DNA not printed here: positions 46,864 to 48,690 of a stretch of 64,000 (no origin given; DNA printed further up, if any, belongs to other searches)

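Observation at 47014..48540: Histidine kinase with a periplasmic c-type haem (CQRCH) sensor domain paired with a sigma-54 activator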

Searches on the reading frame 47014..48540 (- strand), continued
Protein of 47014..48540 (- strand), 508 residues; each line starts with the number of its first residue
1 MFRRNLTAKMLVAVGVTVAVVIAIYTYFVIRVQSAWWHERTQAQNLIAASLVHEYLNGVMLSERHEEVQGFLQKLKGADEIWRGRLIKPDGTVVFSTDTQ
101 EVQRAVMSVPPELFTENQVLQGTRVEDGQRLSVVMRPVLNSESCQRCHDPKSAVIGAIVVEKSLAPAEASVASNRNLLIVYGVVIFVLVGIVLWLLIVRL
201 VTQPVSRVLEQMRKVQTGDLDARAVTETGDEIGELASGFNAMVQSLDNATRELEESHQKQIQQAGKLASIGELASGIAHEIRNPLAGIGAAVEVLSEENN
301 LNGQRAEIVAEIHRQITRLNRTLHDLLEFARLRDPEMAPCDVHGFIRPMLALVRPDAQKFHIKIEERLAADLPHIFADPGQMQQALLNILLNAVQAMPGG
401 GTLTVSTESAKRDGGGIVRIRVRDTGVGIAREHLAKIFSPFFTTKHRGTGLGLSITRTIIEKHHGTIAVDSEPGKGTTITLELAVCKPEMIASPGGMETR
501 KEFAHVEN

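Call 23: find_encoding_contigs(protein=P0097, flank=10000, max_places=2)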
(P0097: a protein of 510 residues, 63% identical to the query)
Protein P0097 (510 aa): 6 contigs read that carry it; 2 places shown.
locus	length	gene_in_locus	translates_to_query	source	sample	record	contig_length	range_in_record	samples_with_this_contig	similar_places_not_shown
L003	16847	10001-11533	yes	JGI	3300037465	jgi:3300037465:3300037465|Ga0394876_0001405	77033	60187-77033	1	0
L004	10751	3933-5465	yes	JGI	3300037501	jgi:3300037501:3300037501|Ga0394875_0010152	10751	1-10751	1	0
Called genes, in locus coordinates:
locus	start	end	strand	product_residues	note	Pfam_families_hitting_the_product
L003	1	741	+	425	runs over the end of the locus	PF00930:DPPIV_N (faint), PF26549:Tricorn_N (weak), PF26550:Tricorn_2nd, PF07676:PD40 (weak), PF26549:Tricorn_N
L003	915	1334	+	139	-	PF00691:OmpA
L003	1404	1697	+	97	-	PF02416:TatA_B_E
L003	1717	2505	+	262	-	PF00902:TatC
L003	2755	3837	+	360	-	PF00392:GntR, PF13377:Peripla_BP_3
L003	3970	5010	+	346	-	-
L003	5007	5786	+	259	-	PF07963:N_methyl, PF07596:SBP_bac_10 (weak)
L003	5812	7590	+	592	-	-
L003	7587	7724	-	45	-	-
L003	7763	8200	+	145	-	PF05721:PhyH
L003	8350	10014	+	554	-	PF09699:Paired_CXXCH_1 (faint), PF14522:Cytochrome_C7 (faint), PF14537:Cytochrom_c3_2 (faint), PF01292:Ni_hydr_CYTB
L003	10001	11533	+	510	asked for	PF21563:Mcp40H-20_sensor, PF00672:HAMP, PF00512:HisKA, PF02518:HATPase_c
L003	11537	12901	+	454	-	PF00072:Response_reg, PF00158:Sigma54_activat, PF14532:Sigma54_activ_2, PF00004:AAA (faint), PF07728:AAA_5 (weak), PF25601:AAA_lid_14, PF02954:HTH_8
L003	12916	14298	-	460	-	PF01225:Mur_ligase, PF08245:Mur_ligase_M, PF02875:Mur_ligase_C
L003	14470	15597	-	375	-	PF00285:Citrate_synt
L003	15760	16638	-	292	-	PF07589:PEP_exosort_dom (faint)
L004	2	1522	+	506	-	?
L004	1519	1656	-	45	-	-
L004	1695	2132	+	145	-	PF05721:PhyH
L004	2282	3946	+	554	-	PF09699:Paired_CXXCH_1 (faint), PF14522:Cytochrome_C7 (faint), PF14537:Cytochrom_c3_2 (faint), PF01292:Ni_hydr_CYTB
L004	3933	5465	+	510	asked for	PF21563:Mcp40H-20_sensor, PF00672:HAMP, PF00512:HisKA, PF02518:HATPase_c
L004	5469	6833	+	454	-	PF00072:Response_reg, PF00158:Sigma54_activat, PF14532:Sigma54_activ_2, PF00004:AAA (faint), PF07728:AAA_5 (weak), PF25601:AAA_lid_14, PF02954:HTH_8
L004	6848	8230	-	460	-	PF01225:Mur_ligase, PF08245:Mur_ligase_M, PF02875:Mur_ligase_C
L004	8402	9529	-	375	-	PF00285:Citrate_synt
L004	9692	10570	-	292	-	PF07589:PEP_exosort_dom (faint)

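Call 24: find_encoding_contigs(protein=P0119, flank=10000, max_places=1)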
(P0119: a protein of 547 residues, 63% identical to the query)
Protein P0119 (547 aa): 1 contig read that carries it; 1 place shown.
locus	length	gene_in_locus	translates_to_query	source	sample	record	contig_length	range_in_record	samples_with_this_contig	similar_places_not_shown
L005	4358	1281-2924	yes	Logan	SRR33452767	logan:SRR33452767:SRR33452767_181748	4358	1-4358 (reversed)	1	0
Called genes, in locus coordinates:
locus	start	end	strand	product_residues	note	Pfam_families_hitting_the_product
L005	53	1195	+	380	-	PF00033:Cytochrome_B, PF13631:Cytochrom_B_N_2, PF00032:Cytochrom_B_C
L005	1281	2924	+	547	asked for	PF21563:Mcp40H-20_sensor, PF00672:HAMP, PF00512:HisKA, PF02518:HATPase_c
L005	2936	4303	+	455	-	PF00072:Response_reg, PF00158:Sigma54_activat, PF14532:Sigma54_activ_2, PF25601:AAA_lid_14, PF02954:HTH_8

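Call 25: find_encoding_contigs(protein=P0026, flank=10000, max_places=1)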
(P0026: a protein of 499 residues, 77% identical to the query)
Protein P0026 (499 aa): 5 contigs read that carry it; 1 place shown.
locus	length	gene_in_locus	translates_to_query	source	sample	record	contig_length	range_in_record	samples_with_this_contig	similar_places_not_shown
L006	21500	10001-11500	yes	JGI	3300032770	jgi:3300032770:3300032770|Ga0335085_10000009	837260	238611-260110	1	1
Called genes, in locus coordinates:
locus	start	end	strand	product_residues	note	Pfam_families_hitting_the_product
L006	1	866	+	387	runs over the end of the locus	PF00033:Cytochrome_B, PF13631:Cytochrom_B_N_2, PF00032:Cytochrom_B_C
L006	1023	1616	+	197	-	PF14537:Cytochrom_c3_2 (faint), PF14522:Cytochrome_C7 (faint), PF22113:Mtrc-MtrF_II-IV_dom (weak), PF13435:Cytochrome_C554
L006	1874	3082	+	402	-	PF05140:ResB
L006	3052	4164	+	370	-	PF05201:GlutR_N, PF01488:Shikimate_DH, PF13241:NAD_binding_7 (weak), PF03807:F420_oxidored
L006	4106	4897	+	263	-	PF01578:Cytochrom_C_asm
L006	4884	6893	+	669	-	PF14537:Cytochrom_c3_2 (faint), PF22678:Cytochrom_c_NrfB-like (faint), PF02085:Cytochrom_CIII (weak), PF09699:Paired_CXXCH_1 (faint), PF14522:Cytochrome_C7 (weak), PF01292:Ni_hydr_CYTB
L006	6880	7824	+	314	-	PF14537:Cytochrom_c3_2 (faint), PF22113:Mtrc-MtrF_II-IV_dom (faint), PF09699:Paired_CXXCH_1 (faint), PF13435:Cytochrome_C554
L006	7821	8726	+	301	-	PF13484:Fer4_16 (faint), PF12838:Fer4_7, PF13247:Fer4_11, PF14697:Fer4_21 (weak), PF12838:Fer4_7 (weak), PF00037:Fer4 (weak), PF12837:Fer4_6 (weak), PF13187:Fer4_9 (weak), +3 more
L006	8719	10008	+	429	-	PF03916:NrfD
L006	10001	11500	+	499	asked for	PF21563:Mcp40H-20_sensor (weak), PF00672:HAMP, PF00512:HisKA, PF02518:HATPase_c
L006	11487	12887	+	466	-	PF00072:Response_reg, PF00158:Sigma54_activat, PF14532:Sigma54_activ_2, PF07728:AAA_5, PF25601:AAA_lid_14, PF02954:HTH_8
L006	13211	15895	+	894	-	PF09699:Paired_CXXCH_1 (faint), PF14522:Cytochrome_C7 (faint), PF22113:Mtrc-MtrF_II-IV_dom (faint)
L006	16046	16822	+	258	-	PF14522:Cytochrome_C7 (faint), PF14537:Cytochrom_c3_2 (faint), PF22113:Mtrc-MtrF_II-IV_dom (faint), PF09699:Paired_CXXCH_1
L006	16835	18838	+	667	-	-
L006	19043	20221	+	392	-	PF13353:Fer4_12 (weak), PF04055:Radical_SAM, PF13186:SPASM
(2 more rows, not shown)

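Call 26: find_encoding_contigs(protein=P0059, flank=10000, max_places=1)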
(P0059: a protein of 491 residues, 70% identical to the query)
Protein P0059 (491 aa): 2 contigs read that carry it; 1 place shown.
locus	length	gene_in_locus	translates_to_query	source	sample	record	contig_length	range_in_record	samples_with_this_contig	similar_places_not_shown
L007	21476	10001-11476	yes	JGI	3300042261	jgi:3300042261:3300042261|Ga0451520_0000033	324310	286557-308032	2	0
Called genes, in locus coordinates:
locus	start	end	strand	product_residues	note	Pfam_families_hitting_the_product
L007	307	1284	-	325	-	PF01170:UPF0020 (faint), PF01555:N6_N4_Mtase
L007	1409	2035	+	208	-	-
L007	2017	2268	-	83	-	-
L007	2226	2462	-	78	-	-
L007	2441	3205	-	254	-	PF05721:PhyH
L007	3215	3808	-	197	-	PF00578:AhpC-TSA, PF08534:Redoxin, PF10417:1-cysPrx_C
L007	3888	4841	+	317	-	PF03664:Glyco_hydro_62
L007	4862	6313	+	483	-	PF03477:ATP-cone (weak), PF00485:PRK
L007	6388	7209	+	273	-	PF05721:PhyH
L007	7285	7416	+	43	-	-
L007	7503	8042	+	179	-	PF22113:Mtrc-MtrF_II-IV_dom (faint), PF14522:Cytochrome_C7 (faint), PF13435:Cytochrome_C554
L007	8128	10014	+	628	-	PF00684:DnaJ_CXXCXGXG (faint), PF09699:Paired_CXXCH_1 (faint), PF14522:Cytochrome_C7 (faint), PF14537:Cytochrom_c3_2 (faint), PF01292:Ni_hydr_CYTB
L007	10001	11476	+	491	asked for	PF00672:HAMP, PF00512:HisKA, PF02518:HATPase_c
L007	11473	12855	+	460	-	PF00072:Response_reg, PF00158:Sigma54_activat, PF14532:Sigma54_activ_2, PF07728:AAA_5 (weak), PF25601:AAA_lid_14, PF02954:HTH_8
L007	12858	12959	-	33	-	-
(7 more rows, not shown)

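Call 27: find_encoding_contigs(protein=P0107, flank=10000, max_places=1)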
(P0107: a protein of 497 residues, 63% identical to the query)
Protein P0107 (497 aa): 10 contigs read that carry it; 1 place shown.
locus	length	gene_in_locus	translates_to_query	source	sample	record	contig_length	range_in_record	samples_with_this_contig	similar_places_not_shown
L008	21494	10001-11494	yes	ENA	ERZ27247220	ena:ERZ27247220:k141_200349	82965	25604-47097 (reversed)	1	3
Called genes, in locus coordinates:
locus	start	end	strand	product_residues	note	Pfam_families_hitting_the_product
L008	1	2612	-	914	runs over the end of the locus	PF18798:LPD3 (faint), PF18819:MuF_C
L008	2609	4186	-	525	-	-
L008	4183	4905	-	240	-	PF13476:AAA_23 (faint), PF00005:ABC_tran, PF13304:AAA_21 (weak)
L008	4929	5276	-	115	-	PF01155:HypA (faint), PF02150:Zn_ribbon_RPB9 (faint), PF09723:Zn_ribbon_8 (faint), PF12647:RNHCP (faint), PF12773:DZR (faint), PF13248:Zn_ribbon_3 (faint), PF18439:zf_UBZ (faint), PF21344:Zn_ribbon_LysW (faint), +2 more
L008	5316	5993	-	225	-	PF00027:cNMP_binding, PF13545:HTH_Crp_2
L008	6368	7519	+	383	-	PF03264:Cytochrom_NNT (weak), PF14522:Cytochrome_C7 (faint)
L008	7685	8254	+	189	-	PF14522:Cytochrome_C7 (faint), PF22113:Mtrc-MtrF_II-IV_dom (faint), PF13435:Cytochrome_C554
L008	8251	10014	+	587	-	PF09699:Paired_CXXCH_1 (faint), PF14522:Cytochrome_C7 (faint), PF14537:Cytochrom_c3_2 (faint), PF22113:Mtrc-MtrF_II-IV_dom (faint), PF01292:Ni_hydr_CYTB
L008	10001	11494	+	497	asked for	PF21563:Mcp40H-20_sensor, PF00672:HAMP, PF00512:HisKA, PF02518:HATPase_c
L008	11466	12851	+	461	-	PF00072:Response_reg, PF00158:Sigma54_activat, PF14532:Sigma54_activ_2, PF07728:AAA_5, PF25601:AAA_lid_14, PF02954:HTH_8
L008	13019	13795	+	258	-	PF14522:Cytochrome_C7 (faint), PF14537:Cytochrom_c3_2 (faint), PF22113:Mtrc-MtrF_II-IV_dom (faint), PF22678:Cytochrom_c_NrfB-like (faint), PF09699:Paired_CXXCH_1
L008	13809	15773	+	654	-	-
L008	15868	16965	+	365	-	PF13353:Fer4_12 (weak), PF04055:Radical_SAM, PF13186:SPASM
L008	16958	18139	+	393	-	PF13353:Fer4_12, PF04055:Radical_SAM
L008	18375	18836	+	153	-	-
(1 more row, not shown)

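Call 54: find_related_loci(query=window:47014-48540:-, collection=genome_contigs, flank=10000)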
Query window:47014-48540:- (508 aa) in genome_contigs; peptide patterns used: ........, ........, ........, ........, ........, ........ (x = any residue, [..] = any of these).
81 stretches matched a pattern; 21 encode a relative of the query (tblastn E <= 1e-3); 21 distinct loci.
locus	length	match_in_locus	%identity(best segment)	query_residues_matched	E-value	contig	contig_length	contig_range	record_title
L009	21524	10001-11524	97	1-508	0e+0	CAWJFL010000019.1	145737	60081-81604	MAG: uncultured Verrucomicrobiae bacterium isolate MFD09222.bin.2.60 genome assembly, contig: contig_67832, whole genome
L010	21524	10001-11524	88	1-508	0e+0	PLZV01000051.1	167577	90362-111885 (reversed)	MAG: Verrucomicrobia bacterium isolate palsa_1439 73.20120700_P3D.107_contig_30892, whole genome shotgun sequence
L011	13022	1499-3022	86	1-508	0e+0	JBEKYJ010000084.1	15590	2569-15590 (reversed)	MAG: Verrucomicrobiia bacterium isolate SPRUCE 672 SPRUCE_672_84, whole genome shotgun sequence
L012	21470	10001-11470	81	1-494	0e+0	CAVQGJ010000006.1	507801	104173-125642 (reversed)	MAG: uncultured Verrucomicrobiae bacterium isolate MFD05512.bin.2.136 genome assembly, contig: contig_22410, whole genom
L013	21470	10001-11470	80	1-494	0e+0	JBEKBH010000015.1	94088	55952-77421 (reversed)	MAG: Verrucomicrobiia bacterium isolate SPRUCE 131 SPRUCE_131_15, whole genome shotgun sequence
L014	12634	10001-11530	82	1-508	0e+0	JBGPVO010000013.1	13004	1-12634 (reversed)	MAG: Verrucomicrobiia bacterium isolate OBJ1_062018_110_14 k141_1347583_length_13004_cov_11.6795, whole genome shotgun s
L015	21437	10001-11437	79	1-483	0e+0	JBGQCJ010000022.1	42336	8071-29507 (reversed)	MAG: Verrucomicrobiia bacterium isolate OBJ2_061818_110_42 k141_1766298_length_42336_cov_12.3115, whole genome shotgun s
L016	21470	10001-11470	77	1-494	0e+0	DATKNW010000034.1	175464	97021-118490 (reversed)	MAG TPA_asm: Verrucomicrobiia bacterium isolate SMAG_U14747 k141_4363849, whole genome shotgun sequence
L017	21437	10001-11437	71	1-483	0e+0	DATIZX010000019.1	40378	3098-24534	MAG TPA_asm: Verrucomicrobiia bacterium isolate SMAG_U15312 k141_837233, whole genome shotgun sequence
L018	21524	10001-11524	93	1-508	0e+0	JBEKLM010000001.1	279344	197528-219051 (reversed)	MAG: Verrucomicrobiia bacterium isolate SPRUCE 370 SPRUCE_370_1, whole genome shotgun sequence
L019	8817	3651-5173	96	1-508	0e+0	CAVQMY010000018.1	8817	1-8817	MAG: uncultured Verrucomicrobiae bacterium isolate MFD00082.bin.2.52 genome assembly, contig: contig_17779, whole genome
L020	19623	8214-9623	69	5-484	0e+0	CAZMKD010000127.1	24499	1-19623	MAG TPA_asm: uncultured Verrucomicrobiota bacterium isolate binchicken_co165_124 genome assembly, contig: k141_1012438,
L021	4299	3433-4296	90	1-288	8e-169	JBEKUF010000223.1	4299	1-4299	MAG: Verrucomicrobiia bacterium isolate SPRUCE 575 SPRUCE_575_223, whole genome shotgun sequence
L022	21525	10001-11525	93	1-508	0e+0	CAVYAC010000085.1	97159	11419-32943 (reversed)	MAG: uncultured Verrucomicrobiae bacterium isolate MFD01223.bin.2.30 genome assembly, contig: contig_3000, whole genome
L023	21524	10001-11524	85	1-508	0e+0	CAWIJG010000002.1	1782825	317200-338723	MAG: uncultured Verrucomicrobiae bacterium isolate MFD05512.bin.1.230 genome assembly, contig: contig_15775, whole genom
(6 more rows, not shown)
